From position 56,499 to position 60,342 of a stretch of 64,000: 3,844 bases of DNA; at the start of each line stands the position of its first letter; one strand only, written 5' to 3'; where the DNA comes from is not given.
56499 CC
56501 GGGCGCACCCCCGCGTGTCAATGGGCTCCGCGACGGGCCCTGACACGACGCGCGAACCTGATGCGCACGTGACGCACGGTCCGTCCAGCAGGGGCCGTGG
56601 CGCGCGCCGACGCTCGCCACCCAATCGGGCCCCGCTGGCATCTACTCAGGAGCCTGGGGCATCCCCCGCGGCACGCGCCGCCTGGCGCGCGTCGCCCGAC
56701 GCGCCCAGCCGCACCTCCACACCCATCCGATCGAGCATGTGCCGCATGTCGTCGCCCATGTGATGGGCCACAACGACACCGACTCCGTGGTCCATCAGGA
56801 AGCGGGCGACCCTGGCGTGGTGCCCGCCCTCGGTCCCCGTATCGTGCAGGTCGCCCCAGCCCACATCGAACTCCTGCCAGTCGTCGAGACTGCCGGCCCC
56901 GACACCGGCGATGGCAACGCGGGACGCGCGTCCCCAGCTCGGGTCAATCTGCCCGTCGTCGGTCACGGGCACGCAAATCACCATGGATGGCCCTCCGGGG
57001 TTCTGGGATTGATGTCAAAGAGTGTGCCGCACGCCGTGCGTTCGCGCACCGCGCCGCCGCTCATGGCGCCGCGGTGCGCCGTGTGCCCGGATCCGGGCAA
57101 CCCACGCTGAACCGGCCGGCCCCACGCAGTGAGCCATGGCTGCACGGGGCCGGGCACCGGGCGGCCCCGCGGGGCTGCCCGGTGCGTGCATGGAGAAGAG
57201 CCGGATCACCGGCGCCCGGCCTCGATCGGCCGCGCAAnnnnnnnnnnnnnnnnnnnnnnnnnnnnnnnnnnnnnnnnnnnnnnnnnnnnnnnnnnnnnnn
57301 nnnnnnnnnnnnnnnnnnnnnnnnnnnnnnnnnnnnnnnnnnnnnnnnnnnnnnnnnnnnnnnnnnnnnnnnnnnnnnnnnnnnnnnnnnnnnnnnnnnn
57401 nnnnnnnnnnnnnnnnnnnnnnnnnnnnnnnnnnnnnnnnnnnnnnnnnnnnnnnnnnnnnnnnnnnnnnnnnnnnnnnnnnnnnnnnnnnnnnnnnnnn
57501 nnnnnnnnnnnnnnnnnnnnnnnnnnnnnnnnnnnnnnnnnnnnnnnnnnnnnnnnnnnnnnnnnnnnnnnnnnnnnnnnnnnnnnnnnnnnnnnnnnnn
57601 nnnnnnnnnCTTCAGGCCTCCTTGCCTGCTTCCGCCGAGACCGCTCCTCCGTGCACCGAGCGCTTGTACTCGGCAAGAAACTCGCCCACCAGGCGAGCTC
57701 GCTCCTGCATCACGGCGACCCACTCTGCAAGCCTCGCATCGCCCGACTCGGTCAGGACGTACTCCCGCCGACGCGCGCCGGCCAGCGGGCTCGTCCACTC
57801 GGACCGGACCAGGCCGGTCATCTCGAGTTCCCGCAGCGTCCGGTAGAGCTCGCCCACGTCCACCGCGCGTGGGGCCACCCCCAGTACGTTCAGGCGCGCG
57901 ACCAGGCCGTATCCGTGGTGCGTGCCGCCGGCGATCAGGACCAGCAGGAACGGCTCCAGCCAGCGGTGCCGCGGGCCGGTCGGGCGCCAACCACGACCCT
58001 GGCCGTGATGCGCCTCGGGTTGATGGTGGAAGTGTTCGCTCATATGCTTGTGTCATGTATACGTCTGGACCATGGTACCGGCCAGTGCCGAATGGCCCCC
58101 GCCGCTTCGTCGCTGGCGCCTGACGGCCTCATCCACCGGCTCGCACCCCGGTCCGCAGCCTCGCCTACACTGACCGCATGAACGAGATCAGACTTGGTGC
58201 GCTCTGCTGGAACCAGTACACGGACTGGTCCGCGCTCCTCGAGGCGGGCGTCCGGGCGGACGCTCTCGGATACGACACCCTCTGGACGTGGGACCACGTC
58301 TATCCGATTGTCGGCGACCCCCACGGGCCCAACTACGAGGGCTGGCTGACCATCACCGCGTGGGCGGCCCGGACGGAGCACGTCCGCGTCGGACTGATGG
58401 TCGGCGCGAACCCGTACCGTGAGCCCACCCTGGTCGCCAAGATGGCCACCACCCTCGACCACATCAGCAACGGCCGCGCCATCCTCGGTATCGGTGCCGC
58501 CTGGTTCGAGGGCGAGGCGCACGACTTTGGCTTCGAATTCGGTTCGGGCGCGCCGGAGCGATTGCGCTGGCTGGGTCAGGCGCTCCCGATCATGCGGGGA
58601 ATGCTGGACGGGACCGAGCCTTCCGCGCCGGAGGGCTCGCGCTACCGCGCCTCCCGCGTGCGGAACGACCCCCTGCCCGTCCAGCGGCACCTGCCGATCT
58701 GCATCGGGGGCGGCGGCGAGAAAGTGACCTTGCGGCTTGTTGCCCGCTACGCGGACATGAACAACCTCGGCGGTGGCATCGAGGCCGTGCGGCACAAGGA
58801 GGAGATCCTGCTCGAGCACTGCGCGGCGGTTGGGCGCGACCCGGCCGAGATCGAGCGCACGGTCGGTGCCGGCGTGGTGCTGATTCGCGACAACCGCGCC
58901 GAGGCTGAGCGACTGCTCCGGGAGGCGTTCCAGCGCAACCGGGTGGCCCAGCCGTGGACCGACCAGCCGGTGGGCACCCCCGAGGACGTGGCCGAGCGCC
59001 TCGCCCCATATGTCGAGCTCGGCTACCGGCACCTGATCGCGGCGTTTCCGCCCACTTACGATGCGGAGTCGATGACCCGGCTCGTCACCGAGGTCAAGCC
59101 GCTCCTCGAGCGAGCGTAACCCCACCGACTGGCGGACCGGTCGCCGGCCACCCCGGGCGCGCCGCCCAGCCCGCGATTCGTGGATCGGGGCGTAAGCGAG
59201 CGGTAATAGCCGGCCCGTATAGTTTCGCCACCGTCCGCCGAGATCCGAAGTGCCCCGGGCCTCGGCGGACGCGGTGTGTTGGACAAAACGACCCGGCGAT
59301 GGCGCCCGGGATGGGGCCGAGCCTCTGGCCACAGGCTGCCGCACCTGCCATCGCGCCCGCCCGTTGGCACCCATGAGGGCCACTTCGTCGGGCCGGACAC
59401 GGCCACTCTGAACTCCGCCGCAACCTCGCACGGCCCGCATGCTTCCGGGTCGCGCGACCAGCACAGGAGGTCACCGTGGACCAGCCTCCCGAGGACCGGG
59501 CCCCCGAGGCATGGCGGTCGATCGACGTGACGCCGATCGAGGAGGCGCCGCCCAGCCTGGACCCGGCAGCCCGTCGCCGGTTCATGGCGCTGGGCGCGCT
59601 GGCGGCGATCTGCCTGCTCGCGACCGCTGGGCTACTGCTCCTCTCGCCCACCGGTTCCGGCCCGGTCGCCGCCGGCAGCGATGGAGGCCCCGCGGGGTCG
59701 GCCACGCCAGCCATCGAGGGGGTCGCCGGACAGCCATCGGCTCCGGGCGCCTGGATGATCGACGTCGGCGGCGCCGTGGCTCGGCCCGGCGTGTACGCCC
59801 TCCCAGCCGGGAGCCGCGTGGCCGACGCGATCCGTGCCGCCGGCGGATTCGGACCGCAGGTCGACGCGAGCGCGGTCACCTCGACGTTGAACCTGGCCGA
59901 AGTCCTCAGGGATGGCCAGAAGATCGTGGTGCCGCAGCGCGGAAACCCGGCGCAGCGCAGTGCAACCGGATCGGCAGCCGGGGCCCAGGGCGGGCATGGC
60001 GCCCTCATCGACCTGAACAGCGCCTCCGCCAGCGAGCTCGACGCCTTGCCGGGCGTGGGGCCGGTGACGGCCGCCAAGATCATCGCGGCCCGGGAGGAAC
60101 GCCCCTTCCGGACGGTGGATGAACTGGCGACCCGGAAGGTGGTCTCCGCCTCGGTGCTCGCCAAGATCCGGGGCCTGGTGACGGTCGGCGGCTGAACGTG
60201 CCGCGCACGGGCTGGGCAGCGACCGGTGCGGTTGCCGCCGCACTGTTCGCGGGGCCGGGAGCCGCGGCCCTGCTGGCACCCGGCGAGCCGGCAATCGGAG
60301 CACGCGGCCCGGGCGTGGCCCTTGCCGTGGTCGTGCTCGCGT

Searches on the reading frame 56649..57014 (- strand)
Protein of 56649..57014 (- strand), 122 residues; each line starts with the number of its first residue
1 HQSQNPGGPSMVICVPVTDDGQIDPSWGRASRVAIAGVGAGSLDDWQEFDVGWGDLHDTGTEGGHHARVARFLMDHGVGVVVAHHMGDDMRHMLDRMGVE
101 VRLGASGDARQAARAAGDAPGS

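Call 26: search_protein_families(library=pfam, proteins=[window:56649-57014:-], max_evalue=0.001)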
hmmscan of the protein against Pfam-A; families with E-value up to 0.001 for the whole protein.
window:56649-57014:- (122 aa): 1 family
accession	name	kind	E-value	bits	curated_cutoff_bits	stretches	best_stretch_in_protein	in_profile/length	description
PF02579.22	Nitro_FeMo-Co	-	1.2e-10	42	26.3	1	19-115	1-91/94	Dinitrogenase iron-molybdenum cofactor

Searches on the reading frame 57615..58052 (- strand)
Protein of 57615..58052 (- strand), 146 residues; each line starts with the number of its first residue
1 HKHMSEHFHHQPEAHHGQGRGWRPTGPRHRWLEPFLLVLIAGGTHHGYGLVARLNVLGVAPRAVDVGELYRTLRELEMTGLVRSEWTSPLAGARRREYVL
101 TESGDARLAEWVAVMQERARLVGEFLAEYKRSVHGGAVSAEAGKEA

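Call 26: search_protein_families(library=pfam, proteins=[window:57615-58052:-], max_evalue=0.001)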
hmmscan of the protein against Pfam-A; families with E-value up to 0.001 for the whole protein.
window:57615-58052:- (146 aa): 1 family
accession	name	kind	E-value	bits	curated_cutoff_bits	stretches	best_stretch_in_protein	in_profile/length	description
PF03551.20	PadR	-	2.3e-12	47.1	27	1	36-110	1-75/75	Transcriptional regulator PadR-like family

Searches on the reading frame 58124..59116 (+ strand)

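Call 26: search_protein_families(library=pfam, proteins=[window:58124-59116:+], max_evalue=0.001)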
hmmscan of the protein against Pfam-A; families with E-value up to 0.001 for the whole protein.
window:58124-59116:+ (331 aa): 1 family
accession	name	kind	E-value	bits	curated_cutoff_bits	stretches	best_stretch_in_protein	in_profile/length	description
PF00296.26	Bac_luciferase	-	2.6e-42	145.7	27.9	1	34-302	21-313/314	Luciferase-like monooxygenase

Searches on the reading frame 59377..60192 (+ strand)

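Call 26: search_protein_families(library=pfam, proteins=[window:59377-60192:+], max_evalue=0.001)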
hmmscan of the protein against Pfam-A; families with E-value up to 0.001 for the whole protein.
window:59377-60192:+ (272 aa): 6 families
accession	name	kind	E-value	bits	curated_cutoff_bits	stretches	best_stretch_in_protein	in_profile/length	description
PF12836.13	HHH_3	-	1.7e-13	50.9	27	1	210-269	5-65/65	Helix-hairpin-helix motif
PF10531.15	SLBB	-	1.1e-10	41.5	27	1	128-167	2-41/55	SLBB domain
PF00633.29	HHH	-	1.2e-06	28.5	24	1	212-237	4-29/30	Helix-hairpin-helix motif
PF14520.12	HHH_5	-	4.1e-05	24.4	27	0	208-238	24-54/57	Helix-hairpin-helix domain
PF03934.19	T2SSK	-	0.00015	22.5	24.2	1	211-258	1-49/63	Type II secretion system (T2SS), protein K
PF22461.2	SLBB_2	-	0.0003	21.3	27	1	130-170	5-47/79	SLBB domain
